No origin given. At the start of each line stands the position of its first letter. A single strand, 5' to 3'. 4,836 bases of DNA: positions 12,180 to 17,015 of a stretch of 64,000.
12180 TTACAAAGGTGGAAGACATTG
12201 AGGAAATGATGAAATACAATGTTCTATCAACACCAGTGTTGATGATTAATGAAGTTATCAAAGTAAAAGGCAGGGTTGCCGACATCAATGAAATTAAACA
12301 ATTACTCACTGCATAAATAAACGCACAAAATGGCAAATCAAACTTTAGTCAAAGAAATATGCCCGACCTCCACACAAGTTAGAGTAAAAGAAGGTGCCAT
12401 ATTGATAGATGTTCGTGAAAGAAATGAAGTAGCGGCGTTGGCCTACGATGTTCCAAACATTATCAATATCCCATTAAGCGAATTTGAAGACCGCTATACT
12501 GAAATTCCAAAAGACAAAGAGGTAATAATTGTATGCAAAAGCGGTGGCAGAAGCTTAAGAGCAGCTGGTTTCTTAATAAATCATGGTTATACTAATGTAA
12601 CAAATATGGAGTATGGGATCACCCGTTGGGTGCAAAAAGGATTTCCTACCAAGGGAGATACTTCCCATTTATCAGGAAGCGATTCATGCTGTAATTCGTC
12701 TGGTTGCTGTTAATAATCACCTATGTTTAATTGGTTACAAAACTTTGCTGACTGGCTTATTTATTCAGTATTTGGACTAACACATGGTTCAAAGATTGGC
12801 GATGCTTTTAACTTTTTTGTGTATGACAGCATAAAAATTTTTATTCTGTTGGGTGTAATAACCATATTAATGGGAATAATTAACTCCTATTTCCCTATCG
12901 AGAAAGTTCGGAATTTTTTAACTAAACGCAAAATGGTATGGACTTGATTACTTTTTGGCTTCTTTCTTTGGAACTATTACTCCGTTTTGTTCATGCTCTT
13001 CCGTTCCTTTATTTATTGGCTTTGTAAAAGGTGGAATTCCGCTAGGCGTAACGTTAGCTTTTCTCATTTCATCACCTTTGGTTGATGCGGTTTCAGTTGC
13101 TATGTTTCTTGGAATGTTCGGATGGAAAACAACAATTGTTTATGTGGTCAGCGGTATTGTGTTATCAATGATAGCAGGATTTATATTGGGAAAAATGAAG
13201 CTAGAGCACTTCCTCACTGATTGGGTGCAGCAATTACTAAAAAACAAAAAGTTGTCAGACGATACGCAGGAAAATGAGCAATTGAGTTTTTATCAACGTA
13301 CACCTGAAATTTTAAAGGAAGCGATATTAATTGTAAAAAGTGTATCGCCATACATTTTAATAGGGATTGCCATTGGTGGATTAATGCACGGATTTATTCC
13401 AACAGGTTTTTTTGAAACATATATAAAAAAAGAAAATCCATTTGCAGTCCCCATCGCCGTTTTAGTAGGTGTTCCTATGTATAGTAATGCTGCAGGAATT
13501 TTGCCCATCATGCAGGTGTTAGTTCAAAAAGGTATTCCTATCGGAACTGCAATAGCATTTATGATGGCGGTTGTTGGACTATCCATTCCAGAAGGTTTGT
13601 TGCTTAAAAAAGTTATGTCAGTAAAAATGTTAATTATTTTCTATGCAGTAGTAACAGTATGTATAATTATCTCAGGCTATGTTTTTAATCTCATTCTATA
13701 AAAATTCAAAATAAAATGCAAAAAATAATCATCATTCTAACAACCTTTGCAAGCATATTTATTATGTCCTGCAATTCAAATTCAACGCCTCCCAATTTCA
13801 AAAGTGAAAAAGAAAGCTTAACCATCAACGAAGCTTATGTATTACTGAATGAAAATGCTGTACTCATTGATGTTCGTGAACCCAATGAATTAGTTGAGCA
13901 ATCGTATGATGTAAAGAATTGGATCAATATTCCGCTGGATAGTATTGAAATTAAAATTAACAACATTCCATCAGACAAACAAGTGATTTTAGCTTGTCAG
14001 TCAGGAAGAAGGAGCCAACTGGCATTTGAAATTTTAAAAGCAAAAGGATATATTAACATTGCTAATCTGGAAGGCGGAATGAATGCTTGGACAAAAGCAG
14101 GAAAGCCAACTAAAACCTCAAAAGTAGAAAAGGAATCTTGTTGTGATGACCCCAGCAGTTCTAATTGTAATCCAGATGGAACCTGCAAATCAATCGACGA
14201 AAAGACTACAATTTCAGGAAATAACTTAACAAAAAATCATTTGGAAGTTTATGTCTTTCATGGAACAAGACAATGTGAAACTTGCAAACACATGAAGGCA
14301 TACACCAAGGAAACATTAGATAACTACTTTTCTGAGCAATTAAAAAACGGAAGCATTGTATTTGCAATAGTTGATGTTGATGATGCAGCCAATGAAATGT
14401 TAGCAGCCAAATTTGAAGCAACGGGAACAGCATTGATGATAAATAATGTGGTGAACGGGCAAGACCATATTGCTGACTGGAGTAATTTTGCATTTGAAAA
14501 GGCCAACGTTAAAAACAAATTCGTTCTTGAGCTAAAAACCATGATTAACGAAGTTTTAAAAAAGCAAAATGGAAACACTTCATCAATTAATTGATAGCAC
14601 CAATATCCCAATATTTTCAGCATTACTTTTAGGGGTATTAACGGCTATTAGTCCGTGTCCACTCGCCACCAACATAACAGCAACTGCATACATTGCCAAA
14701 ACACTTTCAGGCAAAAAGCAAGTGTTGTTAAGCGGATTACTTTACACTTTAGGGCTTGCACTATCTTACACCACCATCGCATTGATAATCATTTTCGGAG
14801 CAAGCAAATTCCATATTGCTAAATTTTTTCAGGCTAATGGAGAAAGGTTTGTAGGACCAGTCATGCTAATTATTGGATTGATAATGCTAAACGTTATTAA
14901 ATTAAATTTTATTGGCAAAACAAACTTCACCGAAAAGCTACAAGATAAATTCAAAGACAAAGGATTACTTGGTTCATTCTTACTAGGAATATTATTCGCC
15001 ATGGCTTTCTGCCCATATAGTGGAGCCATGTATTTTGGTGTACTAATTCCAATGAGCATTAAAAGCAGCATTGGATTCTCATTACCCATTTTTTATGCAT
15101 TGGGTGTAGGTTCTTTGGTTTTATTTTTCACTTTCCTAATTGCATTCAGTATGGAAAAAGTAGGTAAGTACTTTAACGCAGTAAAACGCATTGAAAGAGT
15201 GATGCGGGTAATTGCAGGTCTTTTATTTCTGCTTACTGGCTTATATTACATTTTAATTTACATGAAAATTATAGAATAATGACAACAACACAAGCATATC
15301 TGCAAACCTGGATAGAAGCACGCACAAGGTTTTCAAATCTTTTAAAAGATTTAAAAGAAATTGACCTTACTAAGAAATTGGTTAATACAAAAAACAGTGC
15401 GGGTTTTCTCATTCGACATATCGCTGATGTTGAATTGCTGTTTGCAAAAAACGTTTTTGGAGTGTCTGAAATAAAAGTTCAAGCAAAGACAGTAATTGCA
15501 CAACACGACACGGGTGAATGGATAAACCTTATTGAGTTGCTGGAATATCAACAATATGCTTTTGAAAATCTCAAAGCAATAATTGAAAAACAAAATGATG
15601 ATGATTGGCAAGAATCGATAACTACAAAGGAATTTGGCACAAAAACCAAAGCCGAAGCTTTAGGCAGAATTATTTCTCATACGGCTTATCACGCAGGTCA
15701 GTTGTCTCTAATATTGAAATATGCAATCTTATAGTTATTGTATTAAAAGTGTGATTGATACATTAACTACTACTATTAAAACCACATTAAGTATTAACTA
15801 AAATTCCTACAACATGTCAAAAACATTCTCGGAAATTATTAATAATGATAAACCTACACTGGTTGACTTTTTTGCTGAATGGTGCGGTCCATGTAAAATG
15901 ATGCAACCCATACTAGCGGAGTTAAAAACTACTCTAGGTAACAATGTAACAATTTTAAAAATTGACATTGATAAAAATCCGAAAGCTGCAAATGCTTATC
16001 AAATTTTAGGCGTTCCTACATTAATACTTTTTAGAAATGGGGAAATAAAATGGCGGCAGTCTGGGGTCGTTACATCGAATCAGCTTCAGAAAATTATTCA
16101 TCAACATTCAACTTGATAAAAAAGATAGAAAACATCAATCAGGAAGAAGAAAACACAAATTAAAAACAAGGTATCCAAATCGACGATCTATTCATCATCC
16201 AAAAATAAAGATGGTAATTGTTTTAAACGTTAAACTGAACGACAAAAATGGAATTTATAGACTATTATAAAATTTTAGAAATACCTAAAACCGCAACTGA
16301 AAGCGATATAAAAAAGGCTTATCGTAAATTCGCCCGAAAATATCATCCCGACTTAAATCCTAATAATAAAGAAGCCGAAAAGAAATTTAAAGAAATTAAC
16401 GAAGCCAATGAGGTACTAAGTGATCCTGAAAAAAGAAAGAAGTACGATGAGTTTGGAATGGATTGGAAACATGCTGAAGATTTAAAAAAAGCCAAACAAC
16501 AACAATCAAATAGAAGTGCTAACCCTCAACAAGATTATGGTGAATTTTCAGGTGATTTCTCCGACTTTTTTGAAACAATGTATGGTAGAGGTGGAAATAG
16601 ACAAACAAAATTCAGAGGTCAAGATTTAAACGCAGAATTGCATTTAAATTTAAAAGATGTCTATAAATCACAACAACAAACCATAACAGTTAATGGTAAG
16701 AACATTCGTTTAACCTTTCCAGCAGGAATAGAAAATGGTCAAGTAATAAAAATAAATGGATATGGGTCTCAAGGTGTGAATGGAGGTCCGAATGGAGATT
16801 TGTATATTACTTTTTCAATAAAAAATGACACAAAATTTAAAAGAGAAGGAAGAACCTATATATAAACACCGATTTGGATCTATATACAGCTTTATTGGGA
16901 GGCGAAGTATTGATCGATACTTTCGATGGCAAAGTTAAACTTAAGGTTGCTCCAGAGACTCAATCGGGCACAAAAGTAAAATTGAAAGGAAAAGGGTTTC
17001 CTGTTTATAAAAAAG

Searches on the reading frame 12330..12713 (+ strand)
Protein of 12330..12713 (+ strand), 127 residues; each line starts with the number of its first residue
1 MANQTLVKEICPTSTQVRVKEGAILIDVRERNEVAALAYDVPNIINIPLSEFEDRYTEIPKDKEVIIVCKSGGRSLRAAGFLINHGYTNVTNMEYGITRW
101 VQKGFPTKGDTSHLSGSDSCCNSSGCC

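Call 71: search_protein_families(library=pfam, max_evalue=0.00001, proteins=[window:12330-12713:+])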
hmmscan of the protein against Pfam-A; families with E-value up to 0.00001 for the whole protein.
window:12330-12713:+ (127 aa): 1 family
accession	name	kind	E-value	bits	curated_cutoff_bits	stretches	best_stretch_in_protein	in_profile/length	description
PF00581.25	Rhodanese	-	4.4e-15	56.4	22.2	1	20-102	10-101/102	Rhodanese-like domain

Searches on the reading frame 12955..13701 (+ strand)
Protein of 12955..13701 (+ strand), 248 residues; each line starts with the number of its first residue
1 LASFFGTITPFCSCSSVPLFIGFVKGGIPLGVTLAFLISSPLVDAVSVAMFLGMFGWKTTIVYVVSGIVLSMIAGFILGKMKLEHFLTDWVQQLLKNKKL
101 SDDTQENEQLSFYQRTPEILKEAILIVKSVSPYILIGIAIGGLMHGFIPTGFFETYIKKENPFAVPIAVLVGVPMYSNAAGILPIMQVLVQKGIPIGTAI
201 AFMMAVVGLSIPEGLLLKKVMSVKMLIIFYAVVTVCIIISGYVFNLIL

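Call 71: search_protein_families(library=pfam, max_evalue=0.00001, proteins=[window:12955-13701:+])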
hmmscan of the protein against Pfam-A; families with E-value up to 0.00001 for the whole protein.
window:12955-13701:+ (248 aa): 1 family
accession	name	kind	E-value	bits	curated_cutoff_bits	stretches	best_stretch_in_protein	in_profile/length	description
PF03773.19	ArsP_1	-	4.9e-57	193.8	32.3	1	1-245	54-293/294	Predicted permease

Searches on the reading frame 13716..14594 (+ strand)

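Call 71: search_protein_families(library=pfam, max_evalue=0.00001, proteins=[window:13716-14594:+])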
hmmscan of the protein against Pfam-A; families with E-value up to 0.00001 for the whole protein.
window:13716-14594:+ (292 aa): 1 family
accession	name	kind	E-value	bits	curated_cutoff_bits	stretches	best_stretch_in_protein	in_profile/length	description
PF00581.25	Rhodanese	-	4.3e-15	56.4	22.2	1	38-127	3-101/102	Rhodanese-like domain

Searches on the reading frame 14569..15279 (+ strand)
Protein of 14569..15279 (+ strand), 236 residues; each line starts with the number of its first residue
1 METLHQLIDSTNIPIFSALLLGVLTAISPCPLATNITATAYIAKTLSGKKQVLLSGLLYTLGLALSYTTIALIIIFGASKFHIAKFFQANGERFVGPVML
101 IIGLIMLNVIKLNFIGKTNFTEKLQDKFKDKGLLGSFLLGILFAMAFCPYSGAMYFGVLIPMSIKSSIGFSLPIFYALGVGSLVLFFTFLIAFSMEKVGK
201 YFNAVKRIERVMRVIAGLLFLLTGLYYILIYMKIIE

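Call 71: search_protein_families(library=pfam, max_evalue=0.00001, proteins=[window:14569-15279:+])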
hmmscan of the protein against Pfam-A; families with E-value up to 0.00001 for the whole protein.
window:14569-15279:+ (236 aa): 1 family
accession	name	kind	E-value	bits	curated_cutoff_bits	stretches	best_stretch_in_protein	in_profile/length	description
PF13386.12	DsbD_2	-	1e-13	52.1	24.9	1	18-224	2-197/199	Cytochrome C biogenesis protein transmembrane region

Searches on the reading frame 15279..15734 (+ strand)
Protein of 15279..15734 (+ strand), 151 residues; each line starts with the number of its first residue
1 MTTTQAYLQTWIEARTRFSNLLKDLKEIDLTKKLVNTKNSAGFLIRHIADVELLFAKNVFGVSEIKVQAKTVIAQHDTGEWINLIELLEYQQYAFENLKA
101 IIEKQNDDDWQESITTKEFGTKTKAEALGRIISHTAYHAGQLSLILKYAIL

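Call 71: search_protein_families(library=pfam, max_evalue=0.00001, proteins=[window:15279-15734:+])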
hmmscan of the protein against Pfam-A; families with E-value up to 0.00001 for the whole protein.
window:15279-15734:+ (151 aa): 3 families
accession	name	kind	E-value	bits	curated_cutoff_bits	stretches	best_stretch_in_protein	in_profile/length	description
PF12867.12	DinB_2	-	1.1e-14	55.4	24.8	1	13-142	4-128/128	DinB superfamily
PF04978.18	MST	-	8.4e-11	43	27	1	13-144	8-142/149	Mycothiol-S-transferase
PF05163.17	DinB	-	5.1e-10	40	23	1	3-147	4-143/165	DinB family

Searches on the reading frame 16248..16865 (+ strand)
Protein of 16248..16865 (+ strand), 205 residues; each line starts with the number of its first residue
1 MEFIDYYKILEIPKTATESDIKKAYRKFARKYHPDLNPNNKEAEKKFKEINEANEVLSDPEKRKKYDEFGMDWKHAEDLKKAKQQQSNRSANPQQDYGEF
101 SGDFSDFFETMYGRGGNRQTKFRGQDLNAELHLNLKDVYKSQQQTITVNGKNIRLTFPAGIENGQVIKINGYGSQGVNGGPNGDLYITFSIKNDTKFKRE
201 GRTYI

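Call 71: search_protein_families(library=pfam, max_evalue=0.00001, proteins=[window:16248-16865:+])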
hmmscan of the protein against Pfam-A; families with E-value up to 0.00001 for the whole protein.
window:16248-16865:+ (205 aa): 2 families
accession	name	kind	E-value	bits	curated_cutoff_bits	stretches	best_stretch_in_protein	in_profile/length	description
PF00226.36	DnaJ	-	2.5e-28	98.4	27.8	1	5-67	1-63/63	DnaJ domain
PF01556.23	DnaJ_C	-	2.6e-15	57.2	26.6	1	128-202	2-83/152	DnaJ C terminal domain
